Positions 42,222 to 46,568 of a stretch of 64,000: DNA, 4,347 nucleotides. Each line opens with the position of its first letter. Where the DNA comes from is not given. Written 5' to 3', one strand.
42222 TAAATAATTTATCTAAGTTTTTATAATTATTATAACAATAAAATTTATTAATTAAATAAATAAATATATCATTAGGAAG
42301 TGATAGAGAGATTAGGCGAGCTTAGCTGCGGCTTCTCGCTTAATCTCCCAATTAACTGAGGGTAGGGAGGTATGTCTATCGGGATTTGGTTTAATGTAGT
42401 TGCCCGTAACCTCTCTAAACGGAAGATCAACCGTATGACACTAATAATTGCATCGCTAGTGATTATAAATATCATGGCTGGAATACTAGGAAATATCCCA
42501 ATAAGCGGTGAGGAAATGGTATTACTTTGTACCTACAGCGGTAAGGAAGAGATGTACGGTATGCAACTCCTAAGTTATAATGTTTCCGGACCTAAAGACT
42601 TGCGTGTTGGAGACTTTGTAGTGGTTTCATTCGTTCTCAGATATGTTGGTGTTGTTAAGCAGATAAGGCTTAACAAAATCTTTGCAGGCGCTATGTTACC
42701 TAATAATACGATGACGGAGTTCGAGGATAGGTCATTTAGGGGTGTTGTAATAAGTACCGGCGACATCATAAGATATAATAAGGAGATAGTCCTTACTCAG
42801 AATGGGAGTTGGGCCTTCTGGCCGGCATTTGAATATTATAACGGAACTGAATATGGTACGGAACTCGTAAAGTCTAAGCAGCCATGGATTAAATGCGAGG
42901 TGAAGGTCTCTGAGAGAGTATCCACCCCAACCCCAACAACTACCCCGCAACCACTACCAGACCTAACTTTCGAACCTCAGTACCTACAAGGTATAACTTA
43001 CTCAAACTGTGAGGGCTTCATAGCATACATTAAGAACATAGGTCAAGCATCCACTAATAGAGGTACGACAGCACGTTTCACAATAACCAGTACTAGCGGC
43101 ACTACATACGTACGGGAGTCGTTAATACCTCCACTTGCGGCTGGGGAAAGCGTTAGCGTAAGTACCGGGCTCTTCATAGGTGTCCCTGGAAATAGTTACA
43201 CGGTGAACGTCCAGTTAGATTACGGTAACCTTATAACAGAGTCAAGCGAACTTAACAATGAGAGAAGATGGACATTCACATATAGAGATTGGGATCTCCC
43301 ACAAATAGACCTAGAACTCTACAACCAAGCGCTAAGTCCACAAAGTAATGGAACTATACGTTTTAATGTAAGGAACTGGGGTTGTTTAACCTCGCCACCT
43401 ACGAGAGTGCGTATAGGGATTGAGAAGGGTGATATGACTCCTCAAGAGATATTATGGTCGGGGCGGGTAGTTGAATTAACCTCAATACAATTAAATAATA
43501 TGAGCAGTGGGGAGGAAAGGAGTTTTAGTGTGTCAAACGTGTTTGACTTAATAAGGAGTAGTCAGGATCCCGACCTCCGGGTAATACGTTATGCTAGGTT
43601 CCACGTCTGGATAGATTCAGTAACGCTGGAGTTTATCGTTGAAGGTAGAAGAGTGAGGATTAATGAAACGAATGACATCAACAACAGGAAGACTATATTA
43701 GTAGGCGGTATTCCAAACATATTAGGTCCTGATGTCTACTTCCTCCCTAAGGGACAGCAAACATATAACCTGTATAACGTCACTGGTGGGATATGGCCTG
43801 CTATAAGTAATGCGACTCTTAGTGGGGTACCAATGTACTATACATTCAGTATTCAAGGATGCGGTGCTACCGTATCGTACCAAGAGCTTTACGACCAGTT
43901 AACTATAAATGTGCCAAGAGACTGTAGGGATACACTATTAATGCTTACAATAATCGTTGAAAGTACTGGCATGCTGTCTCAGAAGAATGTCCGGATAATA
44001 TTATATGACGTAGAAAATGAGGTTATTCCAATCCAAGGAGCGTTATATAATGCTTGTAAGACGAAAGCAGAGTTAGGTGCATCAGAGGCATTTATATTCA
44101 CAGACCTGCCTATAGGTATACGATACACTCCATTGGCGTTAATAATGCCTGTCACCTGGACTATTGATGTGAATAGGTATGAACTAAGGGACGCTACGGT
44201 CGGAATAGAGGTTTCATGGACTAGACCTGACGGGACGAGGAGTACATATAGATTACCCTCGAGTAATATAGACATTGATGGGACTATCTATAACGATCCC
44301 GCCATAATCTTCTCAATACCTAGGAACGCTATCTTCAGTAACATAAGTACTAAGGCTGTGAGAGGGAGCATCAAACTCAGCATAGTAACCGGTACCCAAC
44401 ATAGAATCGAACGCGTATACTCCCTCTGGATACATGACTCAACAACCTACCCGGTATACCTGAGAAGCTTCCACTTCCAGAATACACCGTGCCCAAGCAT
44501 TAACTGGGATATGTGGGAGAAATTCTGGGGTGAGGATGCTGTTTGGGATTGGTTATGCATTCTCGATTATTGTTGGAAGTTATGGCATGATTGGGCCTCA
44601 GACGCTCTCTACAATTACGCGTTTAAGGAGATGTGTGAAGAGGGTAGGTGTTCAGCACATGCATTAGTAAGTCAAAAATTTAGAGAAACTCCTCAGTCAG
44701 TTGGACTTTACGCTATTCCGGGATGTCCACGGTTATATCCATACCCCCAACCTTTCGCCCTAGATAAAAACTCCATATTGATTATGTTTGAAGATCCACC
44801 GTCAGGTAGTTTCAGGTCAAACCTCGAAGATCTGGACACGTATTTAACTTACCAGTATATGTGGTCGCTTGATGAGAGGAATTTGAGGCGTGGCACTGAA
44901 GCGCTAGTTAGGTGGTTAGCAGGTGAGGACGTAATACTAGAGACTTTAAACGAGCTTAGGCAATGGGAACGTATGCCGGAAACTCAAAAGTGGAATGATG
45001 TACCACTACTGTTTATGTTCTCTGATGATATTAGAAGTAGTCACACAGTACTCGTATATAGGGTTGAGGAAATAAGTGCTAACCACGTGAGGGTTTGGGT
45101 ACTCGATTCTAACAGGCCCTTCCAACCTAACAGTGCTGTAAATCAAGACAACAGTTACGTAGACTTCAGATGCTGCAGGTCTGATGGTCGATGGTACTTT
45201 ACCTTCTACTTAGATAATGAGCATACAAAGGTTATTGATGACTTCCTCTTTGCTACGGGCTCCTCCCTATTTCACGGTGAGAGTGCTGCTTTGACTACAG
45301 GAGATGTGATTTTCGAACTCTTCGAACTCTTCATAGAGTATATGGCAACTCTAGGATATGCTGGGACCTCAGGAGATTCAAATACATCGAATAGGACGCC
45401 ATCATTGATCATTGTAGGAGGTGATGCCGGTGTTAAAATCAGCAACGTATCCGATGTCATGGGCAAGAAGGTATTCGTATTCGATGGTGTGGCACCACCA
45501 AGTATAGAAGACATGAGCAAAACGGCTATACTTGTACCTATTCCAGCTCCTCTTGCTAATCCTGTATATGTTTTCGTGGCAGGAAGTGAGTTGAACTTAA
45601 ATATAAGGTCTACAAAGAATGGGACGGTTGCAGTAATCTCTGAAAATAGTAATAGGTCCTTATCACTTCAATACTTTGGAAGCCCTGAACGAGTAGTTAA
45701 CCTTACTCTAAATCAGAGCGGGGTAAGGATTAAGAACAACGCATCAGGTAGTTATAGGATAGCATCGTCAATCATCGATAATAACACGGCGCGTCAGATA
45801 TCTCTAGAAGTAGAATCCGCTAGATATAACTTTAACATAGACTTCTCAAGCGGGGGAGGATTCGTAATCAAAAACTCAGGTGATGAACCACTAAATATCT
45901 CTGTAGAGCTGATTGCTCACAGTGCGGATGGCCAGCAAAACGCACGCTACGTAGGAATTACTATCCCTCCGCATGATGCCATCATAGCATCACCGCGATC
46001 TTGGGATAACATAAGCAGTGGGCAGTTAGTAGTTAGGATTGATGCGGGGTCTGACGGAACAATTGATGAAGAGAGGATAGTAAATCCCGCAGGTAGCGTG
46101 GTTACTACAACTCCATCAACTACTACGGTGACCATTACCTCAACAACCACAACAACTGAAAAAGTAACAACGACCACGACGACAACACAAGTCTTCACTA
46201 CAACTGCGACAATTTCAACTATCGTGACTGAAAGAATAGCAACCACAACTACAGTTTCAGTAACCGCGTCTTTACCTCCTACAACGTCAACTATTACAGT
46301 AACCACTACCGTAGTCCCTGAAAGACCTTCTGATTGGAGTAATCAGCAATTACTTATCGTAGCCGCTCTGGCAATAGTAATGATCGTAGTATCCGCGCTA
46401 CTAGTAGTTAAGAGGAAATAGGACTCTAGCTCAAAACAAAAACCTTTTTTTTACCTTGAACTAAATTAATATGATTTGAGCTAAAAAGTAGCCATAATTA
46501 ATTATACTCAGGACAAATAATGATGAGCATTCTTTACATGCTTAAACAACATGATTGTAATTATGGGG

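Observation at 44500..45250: Putative papain-fold (C39-like) Cys-His-Asp core buried in the 1349-aa surface protein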

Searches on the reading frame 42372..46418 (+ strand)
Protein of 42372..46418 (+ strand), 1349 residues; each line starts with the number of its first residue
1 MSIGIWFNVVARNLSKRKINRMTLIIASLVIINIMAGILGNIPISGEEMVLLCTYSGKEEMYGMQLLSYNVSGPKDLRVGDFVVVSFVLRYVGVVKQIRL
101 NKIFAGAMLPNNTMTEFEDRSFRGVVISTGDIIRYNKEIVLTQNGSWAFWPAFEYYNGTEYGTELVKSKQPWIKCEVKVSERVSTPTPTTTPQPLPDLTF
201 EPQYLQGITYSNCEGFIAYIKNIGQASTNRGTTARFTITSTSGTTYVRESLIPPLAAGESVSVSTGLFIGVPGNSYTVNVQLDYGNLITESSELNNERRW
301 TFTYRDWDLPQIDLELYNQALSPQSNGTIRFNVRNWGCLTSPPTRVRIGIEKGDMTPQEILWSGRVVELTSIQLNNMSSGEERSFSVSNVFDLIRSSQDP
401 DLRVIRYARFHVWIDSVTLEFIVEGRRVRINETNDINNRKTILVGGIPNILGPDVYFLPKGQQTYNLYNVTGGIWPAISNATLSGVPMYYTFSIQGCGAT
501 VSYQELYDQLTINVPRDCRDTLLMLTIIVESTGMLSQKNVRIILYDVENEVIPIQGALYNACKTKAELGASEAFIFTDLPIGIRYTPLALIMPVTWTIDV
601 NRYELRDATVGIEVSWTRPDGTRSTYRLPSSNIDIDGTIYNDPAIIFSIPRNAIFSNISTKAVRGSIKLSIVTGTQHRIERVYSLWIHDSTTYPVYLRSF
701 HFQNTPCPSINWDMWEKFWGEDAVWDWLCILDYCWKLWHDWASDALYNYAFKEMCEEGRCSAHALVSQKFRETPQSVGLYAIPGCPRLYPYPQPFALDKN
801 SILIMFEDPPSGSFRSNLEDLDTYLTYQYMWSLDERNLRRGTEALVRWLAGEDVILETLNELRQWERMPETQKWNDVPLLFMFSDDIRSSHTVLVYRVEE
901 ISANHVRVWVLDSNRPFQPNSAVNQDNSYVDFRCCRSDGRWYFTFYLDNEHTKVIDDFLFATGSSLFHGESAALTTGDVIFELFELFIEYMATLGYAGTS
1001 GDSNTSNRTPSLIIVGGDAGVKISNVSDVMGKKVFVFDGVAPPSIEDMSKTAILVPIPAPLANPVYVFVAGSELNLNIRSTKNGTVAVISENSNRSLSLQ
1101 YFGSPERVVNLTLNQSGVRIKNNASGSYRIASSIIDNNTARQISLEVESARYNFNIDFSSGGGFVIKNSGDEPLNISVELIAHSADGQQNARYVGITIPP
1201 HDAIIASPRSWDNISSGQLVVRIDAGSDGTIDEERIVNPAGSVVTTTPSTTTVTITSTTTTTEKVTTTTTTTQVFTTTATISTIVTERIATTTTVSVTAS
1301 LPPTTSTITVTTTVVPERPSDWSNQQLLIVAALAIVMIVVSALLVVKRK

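Call 4: search_protein_families(library=pfam, proteins=[window:42372-46418:+], max_evalue=10)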
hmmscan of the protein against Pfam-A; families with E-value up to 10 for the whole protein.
window:42372-46418:+ (1349 aa): 2 families
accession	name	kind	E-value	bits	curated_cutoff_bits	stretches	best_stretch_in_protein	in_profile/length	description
PF07705.17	CARDB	-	1.2e-12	48.4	22.7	2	211-298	18-99/101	CARDB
PF08589.15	ATG43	-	0.029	15.7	25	1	183-220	59-97/98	Autophagy receptor ATG43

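Call 5: search_protein_families(library=ncbifam, proteins=[window:42372-46418:+], max_evalue=10)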
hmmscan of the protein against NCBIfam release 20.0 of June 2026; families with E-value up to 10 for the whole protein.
window:42372-46418:+ (1349 aa): 0 families

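Call 87: find_encoding_contigs(protein=window:42372-46418:+, flank=3000, max_places=4)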
Protein window:42372-46418:+ (1349 aa): no gene with exactly this product is on record in the collection.

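Call 88: find_encoding_contigs(protein=window:42435-46418:+, flank=3000, max_places=4)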
Protein window:42435-46418:+ (1328 aa): no gene with exactly this product is on record in the collection.

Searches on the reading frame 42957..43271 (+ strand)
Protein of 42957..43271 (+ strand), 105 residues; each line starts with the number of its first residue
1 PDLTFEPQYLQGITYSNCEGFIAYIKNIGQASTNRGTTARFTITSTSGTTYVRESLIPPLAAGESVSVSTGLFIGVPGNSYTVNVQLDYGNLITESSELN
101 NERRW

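Call 86: search_protein_families(library=pfam, proteins=[window:42957-43271:+], max_evalue=1)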
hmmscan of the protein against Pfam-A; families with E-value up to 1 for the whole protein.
window:42957-43271:+ (105 aa): 1 family
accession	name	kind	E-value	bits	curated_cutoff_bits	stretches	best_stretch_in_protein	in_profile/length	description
PF07705.17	CARDB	-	1.7e-12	47.9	22.7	1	20-103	22-99/101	CARDB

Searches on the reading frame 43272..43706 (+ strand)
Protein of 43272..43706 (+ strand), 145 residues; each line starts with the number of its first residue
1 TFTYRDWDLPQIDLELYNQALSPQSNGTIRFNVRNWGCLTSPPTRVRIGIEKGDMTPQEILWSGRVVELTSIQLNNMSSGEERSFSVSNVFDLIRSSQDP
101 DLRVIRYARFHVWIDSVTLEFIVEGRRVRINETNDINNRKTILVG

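Call 86: search_protein_families(library=pfam, proteins=[window:43272-43706:+], max_evalue=1)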
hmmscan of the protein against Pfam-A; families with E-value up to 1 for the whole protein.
window:43272-43706:+ (145 aa): 1 family
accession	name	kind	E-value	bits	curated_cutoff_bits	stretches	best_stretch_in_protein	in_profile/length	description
PF07705.17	CARDB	-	0.00015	22.3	22.7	1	14-139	8-98/101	CARDB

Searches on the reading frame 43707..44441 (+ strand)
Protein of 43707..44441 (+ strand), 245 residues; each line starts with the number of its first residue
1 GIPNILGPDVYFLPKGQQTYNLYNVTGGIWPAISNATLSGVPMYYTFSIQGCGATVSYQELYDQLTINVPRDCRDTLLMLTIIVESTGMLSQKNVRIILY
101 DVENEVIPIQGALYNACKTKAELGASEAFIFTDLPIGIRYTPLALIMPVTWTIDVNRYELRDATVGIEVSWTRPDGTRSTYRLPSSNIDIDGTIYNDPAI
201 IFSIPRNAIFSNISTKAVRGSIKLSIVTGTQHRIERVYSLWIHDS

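Call 86: search_protein_families(library=pfam, proteins=[window:43707-44441:+], max_evalue=1)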
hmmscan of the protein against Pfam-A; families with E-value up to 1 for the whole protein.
window:43707-44441:+ (245 aa): 0 families
